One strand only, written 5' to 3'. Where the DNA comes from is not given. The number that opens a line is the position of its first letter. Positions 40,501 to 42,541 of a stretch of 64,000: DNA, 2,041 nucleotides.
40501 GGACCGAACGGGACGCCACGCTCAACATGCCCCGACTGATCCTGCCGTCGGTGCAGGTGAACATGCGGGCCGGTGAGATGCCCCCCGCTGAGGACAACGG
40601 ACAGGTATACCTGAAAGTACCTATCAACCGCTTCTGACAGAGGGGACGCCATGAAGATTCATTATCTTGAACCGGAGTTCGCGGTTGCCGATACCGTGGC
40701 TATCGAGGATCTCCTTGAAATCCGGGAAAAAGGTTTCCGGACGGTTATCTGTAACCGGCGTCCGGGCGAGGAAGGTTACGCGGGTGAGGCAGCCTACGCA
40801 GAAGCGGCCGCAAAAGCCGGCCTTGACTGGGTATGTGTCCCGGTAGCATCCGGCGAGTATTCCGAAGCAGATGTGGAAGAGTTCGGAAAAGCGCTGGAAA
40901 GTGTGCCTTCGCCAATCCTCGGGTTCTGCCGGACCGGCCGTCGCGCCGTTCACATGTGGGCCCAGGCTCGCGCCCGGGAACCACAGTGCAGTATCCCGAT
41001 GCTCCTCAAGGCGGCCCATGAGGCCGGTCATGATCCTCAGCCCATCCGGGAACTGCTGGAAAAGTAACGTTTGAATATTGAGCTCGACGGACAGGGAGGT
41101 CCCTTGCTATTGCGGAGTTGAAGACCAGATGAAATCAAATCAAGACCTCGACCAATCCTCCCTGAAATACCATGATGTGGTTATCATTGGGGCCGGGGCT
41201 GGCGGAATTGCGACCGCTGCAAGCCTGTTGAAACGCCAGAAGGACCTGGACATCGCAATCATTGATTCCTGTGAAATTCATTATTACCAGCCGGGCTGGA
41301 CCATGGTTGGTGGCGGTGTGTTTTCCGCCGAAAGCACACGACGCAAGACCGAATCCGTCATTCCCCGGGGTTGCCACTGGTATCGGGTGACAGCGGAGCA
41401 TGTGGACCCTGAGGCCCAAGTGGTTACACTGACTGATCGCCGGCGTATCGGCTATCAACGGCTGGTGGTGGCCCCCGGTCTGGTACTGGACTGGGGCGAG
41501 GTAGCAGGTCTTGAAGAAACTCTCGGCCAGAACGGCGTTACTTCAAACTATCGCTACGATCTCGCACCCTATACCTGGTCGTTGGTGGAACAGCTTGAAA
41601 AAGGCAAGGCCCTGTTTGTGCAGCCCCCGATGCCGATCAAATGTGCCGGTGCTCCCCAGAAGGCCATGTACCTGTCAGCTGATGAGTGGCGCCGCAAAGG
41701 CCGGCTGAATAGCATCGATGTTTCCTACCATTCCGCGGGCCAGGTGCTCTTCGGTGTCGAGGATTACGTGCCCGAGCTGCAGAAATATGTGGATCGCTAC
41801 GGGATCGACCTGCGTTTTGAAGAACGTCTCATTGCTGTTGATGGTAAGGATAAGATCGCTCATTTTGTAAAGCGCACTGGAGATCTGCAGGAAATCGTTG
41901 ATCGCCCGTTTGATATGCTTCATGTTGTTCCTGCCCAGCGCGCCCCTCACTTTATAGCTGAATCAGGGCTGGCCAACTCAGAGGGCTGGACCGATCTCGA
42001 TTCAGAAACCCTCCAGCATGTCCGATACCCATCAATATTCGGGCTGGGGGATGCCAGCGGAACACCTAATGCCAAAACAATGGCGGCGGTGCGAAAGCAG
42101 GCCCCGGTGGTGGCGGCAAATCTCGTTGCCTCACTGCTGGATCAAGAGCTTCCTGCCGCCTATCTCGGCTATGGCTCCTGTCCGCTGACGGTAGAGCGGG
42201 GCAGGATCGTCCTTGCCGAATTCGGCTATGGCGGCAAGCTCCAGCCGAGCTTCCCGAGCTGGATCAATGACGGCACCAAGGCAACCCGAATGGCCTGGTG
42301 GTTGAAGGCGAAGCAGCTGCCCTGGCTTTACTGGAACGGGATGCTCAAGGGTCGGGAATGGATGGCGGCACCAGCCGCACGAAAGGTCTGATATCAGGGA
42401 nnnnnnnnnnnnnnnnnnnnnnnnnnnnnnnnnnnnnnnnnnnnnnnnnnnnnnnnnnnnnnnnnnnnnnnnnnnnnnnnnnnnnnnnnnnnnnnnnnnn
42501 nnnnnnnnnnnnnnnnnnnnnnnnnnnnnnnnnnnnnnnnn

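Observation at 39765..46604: Sulfide-oxidation operon extended by its own bd-type oxidase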

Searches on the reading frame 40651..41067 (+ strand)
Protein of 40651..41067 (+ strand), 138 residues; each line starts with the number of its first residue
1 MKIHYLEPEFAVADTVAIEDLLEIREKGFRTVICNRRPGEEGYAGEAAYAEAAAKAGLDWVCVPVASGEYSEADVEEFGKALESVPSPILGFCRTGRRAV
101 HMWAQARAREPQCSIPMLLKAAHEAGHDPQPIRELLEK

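Call 3: search_protein_families(library=pfam, proteins=[window:40651-41067:+])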
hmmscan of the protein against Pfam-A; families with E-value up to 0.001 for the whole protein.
window:40651-41067:+ (138 aa): 1 family
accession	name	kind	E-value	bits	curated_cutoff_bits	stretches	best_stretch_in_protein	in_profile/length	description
PF04273.18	BLH_phosphatase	-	2.5e-24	86.1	26.1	1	4-108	3-108/110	Beta-lactamase hydrolase-like protein, phosphatase-like domain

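Call 4: search_protein_families(library=ncbifam, proteins=[window:40651-41067:+])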
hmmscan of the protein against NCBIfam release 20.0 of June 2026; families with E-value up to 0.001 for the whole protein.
window:40651-41067:+ (138 aa): 2 families
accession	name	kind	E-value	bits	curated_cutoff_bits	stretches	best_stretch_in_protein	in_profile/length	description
TIGR01244.1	TIGR01244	subfamily_domain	2e-27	95.8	85.85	1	3-134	2-133/135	TIGR01244 family sulfur transferase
NF040641.1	bifunc_ST_SDO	equivalog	2.6e-18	66.1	625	1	8-136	5-134/423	bifunctional sulfur transferase/dioxygenase Blh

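Call 65: search_solved_structures(query=window:40651-41067:+, max_evalue=0.001, show_alignments=1)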
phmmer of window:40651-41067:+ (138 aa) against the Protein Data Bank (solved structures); distinct sequences matched with E-value up to 0.001: 1.
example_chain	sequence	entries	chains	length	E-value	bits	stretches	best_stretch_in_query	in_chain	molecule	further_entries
2f46_A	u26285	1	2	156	8.5e-11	45.4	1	11-137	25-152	hypothetical protein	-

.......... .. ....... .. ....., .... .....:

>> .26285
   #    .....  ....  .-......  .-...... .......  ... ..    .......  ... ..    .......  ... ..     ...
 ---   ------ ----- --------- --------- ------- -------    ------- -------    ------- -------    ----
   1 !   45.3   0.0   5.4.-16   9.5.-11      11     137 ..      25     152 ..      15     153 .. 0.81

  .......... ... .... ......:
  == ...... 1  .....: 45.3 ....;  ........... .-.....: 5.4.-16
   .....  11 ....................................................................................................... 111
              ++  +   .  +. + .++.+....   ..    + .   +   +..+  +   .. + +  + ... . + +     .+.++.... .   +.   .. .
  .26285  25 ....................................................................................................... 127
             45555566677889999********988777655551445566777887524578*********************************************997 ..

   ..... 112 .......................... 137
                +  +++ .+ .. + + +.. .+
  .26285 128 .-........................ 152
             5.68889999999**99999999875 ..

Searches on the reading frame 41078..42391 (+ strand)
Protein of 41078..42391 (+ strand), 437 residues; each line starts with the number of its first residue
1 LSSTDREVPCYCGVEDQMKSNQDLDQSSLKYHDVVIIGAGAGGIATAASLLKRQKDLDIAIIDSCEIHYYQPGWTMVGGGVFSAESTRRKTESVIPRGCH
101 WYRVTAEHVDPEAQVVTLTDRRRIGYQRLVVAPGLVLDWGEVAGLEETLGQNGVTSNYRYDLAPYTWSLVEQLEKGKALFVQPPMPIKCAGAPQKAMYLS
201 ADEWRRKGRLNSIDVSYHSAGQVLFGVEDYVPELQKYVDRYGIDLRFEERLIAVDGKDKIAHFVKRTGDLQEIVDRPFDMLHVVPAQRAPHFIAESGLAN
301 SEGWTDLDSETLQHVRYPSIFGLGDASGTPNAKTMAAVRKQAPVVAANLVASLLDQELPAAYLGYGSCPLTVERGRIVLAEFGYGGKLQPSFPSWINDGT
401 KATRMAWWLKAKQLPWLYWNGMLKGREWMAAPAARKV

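Call 3: search_protein_families(library=pfam, proteins=[window:41078-42391:+])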
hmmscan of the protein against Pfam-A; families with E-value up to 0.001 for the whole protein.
window:41078-42391:+ (437 aa): 4 families
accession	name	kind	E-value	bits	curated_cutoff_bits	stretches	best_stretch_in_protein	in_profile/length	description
PF07992.20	Pyr_redox_2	-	2.1e-10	41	26.1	1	32-135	1-109/291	Pyridine nucleotide-disulphide oxidoreductase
PF01266.30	DAO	-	3.7e-05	23.9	27.9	1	33-245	1-166/353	FAD dependent oxidoreductase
PF01946.23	Thi4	-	0.00011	22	26.2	1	30-89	16-71/235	Thi4 family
PF13454.12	NAD_binding_9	-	0.00029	21.3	21.8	0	35-64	1-32/155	FAD-NAD(P)-binding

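Call 4: search_protein_families(library=ncbifam, proteins=[window:41078-42391:+])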
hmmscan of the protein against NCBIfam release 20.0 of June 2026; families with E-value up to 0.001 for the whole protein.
window:41078-42391:+ (437 aa): 3 families
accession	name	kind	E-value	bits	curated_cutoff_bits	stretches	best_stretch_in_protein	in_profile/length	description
NF049943.1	SQR_III_seleno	exception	2.1e-54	184.9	525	1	33-429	2-395/406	type III sulfide quinone reductase, selenoprotein subtype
TIGR03169.1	Nterm_to_SelD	hypoth_equivalog_domain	2.5e-09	37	310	1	98-358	68-316/365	pyridine nucleotide-disulfide oxidoreductase family protein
TIGR03385.1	CoA_CoA_reduc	equivalog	0.00083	18.2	578.8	0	34-69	2-37/439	CoA-disulfide reductase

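Call 45: search_solved_structures(query=window:41129-42391:+, max_evalue=0.001, show_alignments=2)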
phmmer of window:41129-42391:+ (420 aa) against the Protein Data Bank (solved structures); distinct sequences matched with E-value up to 0.001: 24.
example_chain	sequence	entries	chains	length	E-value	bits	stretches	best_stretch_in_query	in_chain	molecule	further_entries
6mp5_A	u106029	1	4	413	8.3e-84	285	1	13-412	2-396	Sulfide:quinone oxidoreductase, mitochondrial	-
6mo6_A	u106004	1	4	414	8.3e-84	285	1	13-412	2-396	Sulfide:quinone oxidoreductase, mitochondrial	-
6oi5_A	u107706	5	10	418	8.6e-84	284.9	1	13-412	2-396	Sulfide:quinone oxidoreductase, mitochondrial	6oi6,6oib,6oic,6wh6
8dhk_A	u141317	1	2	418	3.1e-83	283.1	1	13-412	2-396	Sulfide:quinone oxidoreductase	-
6ynv_e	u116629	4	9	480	2.6e-24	89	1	87-385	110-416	ATPTT1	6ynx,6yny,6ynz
5n1t_A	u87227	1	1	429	9.5e-20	73.9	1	10-336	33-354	flavin-binding subunit of sulfide dehydrogenase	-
3vrd_B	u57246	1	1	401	2.3e-17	66.1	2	16-179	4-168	Flavocytochrome c flavin subunit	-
1fcd_A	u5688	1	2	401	1.8e-16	63.1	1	16-344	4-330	FLAVOCYTOCHROME C SULFIDE DEHYDROGENASE (FLAVIN-BINDING SUBUNIT)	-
3t2y_A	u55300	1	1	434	1.2e-10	44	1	17-319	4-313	Sulfide-quinone reductase, putative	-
3szw_A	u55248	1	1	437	1.4e-10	43.7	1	17-319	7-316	Sulfide-quinone reductase, putative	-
3szf_A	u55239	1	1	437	1.5e-10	43.6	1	17-319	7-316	Sulfide-quinone reductase, putative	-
3sxi_A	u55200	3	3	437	1.6e-10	43.5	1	17-319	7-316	Sulfide-quinone reductase, putative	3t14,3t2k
3sx6_A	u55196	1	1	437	1.8e-10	43.4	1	17-319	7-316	Sulfide-quinone reductase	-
3sz0_A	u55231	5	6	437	1.8e-10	43.4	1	17-319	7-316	Sulfide-quinone reductase, putative | Sulfide-quinone reductase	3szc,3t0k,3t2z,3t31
3sy4_A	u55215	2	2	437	3.4e-10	42.4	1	17-319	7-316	Sulfide-quinone reductase, putative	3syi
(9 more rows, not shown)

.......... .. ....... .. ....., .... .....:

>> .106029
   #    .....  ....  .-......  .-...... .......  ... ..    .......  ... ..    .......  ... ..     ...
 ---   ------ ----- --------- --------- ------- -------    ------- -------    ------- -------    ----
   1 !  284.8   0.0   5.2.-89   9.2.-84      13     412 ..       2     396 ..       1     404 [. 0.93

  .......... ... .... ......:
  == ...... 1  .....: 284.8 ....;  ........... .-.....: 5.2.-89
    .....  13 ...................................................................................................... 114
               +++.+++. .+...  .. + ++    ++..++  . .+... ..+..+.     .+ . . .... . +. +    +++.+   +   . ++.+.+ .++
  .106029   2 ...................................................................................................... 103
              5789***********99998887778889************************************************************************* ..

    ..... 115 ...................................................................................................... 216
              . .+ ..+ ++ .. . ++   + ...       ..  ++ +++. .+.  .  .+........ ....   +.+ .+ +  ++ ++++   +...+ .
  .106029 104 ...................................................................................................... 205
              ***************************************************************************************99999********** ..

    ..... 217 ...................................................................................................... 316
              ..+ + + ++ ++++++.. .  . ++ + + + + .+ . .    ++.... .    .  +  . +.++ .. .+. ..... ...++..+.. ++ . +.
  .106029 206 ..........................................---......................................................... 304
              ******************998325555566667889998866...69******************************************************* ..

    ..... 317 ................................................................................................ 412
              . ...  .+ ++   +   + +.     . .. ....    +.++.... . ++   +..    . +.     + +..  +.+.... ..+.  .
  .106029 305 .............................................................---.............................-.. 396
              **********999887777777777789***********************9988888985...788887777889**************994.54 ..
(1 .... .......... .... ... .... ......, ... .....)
